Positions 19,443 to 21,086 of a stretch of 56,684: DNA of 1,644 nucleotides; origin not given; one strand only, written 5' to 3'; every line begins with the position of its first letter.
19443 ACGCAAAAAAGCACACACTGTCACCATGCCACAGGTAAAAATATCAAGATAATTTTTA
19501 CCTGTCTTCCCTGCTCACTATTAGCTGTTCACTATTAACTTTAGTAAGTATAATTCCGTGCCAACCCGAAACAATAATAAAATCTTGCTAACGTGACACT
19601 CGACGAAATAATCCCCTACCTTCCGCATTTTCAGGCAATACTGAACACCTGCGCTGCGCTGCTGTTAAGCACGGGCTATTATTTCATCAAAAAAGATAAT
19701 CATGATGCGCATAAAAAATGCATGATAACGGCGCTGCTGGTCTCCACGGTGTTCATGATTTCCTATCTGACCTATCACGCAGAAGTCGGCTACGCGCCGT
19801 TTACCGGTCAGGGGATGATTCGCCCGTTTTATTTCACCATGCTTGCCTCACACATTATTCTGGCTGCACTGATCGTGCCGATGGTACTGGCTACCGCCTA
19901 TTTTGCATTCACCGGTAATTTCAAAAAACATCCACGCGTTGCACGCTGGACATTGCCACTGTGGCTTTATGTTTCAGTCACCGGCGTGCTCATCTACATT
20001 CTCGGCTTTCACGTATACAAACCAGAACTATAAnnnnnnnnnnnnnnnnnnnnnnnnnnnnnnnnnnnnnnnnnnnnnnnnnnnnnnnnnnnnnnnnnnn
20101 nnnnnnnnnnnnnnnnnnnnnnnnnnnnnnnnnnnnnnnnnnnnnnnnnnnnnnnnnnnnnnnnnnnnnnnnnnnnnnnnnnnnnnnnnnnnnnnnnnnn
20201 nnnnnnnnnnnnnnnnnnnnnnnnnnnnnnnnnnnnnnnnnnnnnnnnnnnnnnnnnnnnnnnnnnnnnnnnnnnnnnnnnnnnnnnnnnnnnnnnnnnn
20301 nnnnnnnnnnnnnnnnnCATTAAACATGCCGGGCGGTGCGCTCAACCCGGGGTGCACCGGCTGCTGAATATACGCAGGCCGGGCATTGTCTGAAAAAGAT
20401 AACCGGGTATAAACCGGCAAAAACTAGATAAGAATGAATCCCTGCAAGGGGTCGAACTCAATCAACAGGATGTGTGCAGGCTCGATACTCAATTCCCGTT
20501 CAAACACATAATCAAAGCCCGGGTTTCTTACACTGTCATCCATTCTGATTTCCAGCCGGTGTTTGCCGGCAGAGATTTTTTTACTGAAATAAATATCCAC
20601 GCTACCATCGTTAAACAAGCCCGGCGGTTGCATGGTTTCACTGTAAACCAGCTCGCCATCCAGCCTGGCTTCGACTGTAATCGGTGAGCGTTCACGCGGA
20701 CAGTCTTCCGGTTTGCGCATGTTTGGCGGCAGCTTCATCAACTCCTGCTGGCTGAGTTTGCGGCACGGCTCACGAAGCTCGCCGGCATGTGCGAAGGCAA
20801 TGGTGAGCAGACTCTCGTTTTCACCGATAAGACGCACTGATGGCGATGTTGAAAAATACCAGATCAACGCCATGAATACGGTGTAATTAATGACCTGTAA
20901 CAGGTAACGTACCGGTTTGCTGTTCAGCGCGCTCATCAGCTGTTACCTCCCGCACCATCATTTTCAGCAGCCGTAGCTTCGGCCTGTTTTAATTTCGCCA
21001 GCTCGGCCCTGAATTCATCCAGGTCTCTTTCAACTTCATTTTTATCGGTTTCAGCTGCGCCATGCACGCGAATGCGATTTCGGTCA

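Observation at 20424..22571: Cytochrome b + 2x[4Fe-4S] + MvhD-like fusion with a coupled 170-aa partner and its own FNR-type box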

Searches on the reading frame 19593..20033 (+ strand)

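Call 3: search_protein_families(library=pfam, proteins=[window:19593-20033:+], max_evalue=0.01)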
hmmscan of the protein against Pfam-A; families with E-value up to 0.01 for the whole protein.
window:19593-20033:+ (146 aa): 4 families
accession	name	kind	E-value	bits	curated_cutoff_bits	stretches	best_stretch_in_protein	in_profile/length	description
PF04238.17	DUF420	-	5.7e-42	143.5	30.5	1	10-137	1-129/130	Protein of unknown function (DUF420)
PF01036.24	Bac_rhodopsin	-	0.00013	22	24.6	1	20-73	11-65/224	Bacteriorhodopsin-like protein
PF10277.15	Frag1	-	0.00016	21.8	30.3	1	9-116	91-191/220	Frag1/DRAM/Sfk1 family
PF14093.11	DUF4271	-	0.002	18.5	29.7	0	12-106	49-148/206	Domain of unknown function (DUF4271)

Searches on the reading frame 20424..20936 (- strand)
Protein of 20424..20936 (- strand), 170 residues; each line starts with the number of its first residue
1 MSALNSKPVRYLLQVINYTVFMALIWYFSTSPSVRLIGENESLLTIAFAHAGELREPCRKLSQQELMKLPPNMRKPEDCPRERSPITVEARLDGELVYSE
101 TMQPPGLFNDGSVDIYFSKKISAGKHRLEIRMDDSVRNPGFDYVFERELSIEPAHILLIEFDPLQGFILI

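Call 3: search_protein_families(library=pfam, proteins=[window:20424-20936:-], max_evalue=0.01)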
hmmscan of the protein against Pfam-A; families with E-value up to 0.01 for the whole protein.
window:20424-20936:- (170 aa): 0 families

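Call 4: search_protein_families(library=ncbifam, proteins=[window:20424-20936:-], max_evalue=0.01)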
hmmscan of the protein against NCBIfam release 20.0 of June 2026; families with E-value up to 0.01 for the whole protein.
window:20424-20936:- (170 aa): 0 families

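Call 7: find_homologous_proteins(query=window:20424-20936:-, max_evalue=0.001)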
Query window:20424-20936:- (170 aa): 610 proteins with E <= 0.001 among 653 candidates; the best 120 are listed.
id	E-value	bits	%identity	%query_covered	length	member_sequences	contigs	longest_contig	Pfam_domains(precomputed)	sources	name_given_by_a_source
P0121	1.9e-105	368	97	100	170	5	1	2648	-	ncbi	-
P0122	1.5e-90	319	82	99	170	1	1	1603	-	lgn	-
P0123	1.1e-89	317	82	99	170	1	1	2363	-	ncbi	-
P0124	1.4e-89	316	79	99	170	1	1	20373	-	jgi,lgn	-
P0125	2.0e-89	316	81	99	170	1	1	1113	-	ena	-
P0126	3.6e-88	312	80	99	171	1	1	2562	-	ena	-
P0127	1.4e-87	310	79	99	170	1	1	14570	-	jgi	-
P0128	2.9e-87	309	76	99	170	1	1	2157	-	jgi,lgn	-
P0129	7.5e-87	307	80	99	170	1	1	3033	-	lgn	-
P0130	5.2e-86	305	75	99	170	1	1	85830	-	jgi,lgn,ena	-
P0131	5.8e-85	301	76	99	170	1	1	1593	-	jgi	-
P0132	1.6e-82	293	74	98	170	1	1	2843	-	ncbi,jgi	-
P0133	1.9e-79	283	71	98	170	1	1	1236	-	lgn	-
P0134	4.0e-79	282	71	99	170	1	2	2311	-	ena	-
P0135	1.4e-77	277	66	98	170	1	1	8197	-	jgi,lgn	-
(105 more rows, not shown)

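Call 49: predict_structure(alignment_id=A3)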
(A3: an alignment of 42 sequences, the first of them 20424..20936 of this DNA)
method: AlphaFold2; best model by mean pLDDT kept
length: 170 residues; sequences in the alignment: 42
mean_pLDDT: 82.3   pTM: 0.63
mean pLDDT of the five models: 82.3, 79.5, 79.3, 76.1, 74.9
residues with pLDDT >= 90: 73; 70-90: 59; 50-70: 38; < 50: 0
segments of 3 or more residues with pLDDT < 50: none
pLDDT, mean of each block of 10 residues (from residue 1): 74 91 76 69 92 69 74 62 84 95 76 87 95 79 93 93 91
secondary structure, 60 per line:
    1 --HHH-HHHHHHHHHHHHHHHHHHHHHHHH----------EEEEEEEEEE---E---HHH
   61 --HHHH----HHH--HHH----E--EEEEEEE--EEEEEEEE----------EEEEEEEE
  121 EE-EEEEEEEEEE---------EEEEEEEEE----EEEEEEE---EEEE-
elements in order: H7-30 E41-50 H63-66 E86-92 E95-102 E113-122 E124-133 E143-151 E156-162 E166-169

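Call 53: fold_search(model_id=the predicted structure, library=pdb)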
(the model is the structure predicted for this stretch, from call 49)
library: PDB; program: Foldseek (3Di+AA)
matches with E <= 10: 1339; with E <= 0.001: 0
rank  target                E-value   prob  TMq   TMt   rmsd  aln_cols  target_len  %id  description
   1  8vly_B                1.4e-02  1.00  0.41  0.16   4.3       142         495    8  Cryo-EM structure of human HGSNAT in transition state (released 2024-06-26)
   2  3idu_B                1.4e-02  0.92  0.30  0.42  13.8       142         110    8  Crystal Structure of the CARDB domain of the PF1109 protein in complex with di-metal ions from Pyrococcus furiosus, No (released 2009-08-04)
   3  8dhl_A                1.4e-02  0.87  0.24  0.06  12.3       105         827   10  Tannerella forsythia beta-glucuronidase (L2) (released 2023-05-17)
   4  8vlv_B                1.6e-02  0.98  0.35  0.14   5.0       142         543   10  Cryo-EM structure of human HGSNAT in inactive state (released 2024-06-26)
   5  3idu_A                1.9e-02  0.85  0.28  0.38  14.2       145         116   10  Crystal Structure of the CARDB domain of the PF1109 protein in complex with di-metal ions from Pyrococcus furiosus, No (released 2009-08-04)
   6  8x8k_A                2.2e-02  0.99  0.32  0.49   5.1       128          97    8  Crystal structure of STBD1 CBM20 domain in complex with maltotetraose (released 2024-09-18)
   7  2j72_B                2.8e-02  0.84  0.30  0.41   6.7       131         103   10  alpha-glucan recognition by a family 41 carbohydrate-binding module from Thermotoga maritima pullulanase PulA (released 2006-10-17)
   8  6az5                  3.1e-02  0.57  0.25  0.32   9.2       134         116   13  Crystal structure of CBMd (family CBM41) from Eubacterium rectale Amy13K (released 2017-11-29)
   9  7op6_A                3.3e-02  0.77  0.27  0.07  12.6       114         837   11  Bacteroides thetaiotaomicron mannosidase GH2 with beta-manno-configured cyclophellitol aziridine (released 2022-05-18)
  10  5a9h                  3.5e-02  0.99  0.36  0.33   5.0       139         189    9  Crystal structure of the extracellular domain of PepT2 (released 2015-09-09)
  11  2bc4_B                3.7e-02  0.89  0.25  0.23   4.0        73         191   16  Crystal structure of HLA-DM (released 2006-05-23)
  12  6hjp_A                3.7e-02  0.54  0.24  0.15  10.6       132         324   11  Structure of Influenza Hemagglutinin ectodomain (A/duck/Alberta/35/76) in complex with FISW84 Fab Fragment (released 2018-09-26)
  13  7jpd_F                4.4e-02  0.51  0.25  0.16   9.0       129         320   12  Crystal structure of the trimeric full length mature hemagglutinin from influenza A virus A/Fort Monmouth/1/1947 (released 2021-10-06)
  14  3hvn                  4.7e-02  0.77  0.31  0.13  11.1       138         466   11  Crystal structure of cytotoxin protein suilysin from Streptococcus suis (released 2010-03-02)
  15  2wbk_B                4.7e-02  0.60  0.24  0.06  12.9       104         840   12  Structure of the Michaelis complex of beta-mannosidase, Man2A, provides insight into the conformational itinerary of m (released 2009-03-17)
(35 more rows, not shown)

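Call 64: search_protein_families(library=pfam, alignment_id=A3, max_evalue=10)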
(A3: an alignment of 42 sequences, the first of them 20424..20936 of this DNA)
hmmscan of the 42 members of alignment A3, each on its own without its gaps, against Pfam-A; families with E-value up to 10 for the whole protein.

A. member 1, window:20424-20936:- (170 aa): 0 families

B. families by the number of members that match (of 42 scanned): 6 families
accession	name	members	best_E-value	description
PF00430.23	ATP-synt_B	15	0.017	ATP synthase B/B' CF(0)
PF22566.2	UBA_8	2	0.067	UBA-like domain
PF18473.6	Urease_linker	1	0.12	Urease subunit beta-alpha linker domain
PF14874.12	PapD-like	1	0.16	Flagellar-associated PapD-like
PF22058.2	X25_BaPul_like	1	0.2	Pullulanase X25 domain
PF21732.2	DUF6864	1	0.44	Domain of unknown function (DUF6864)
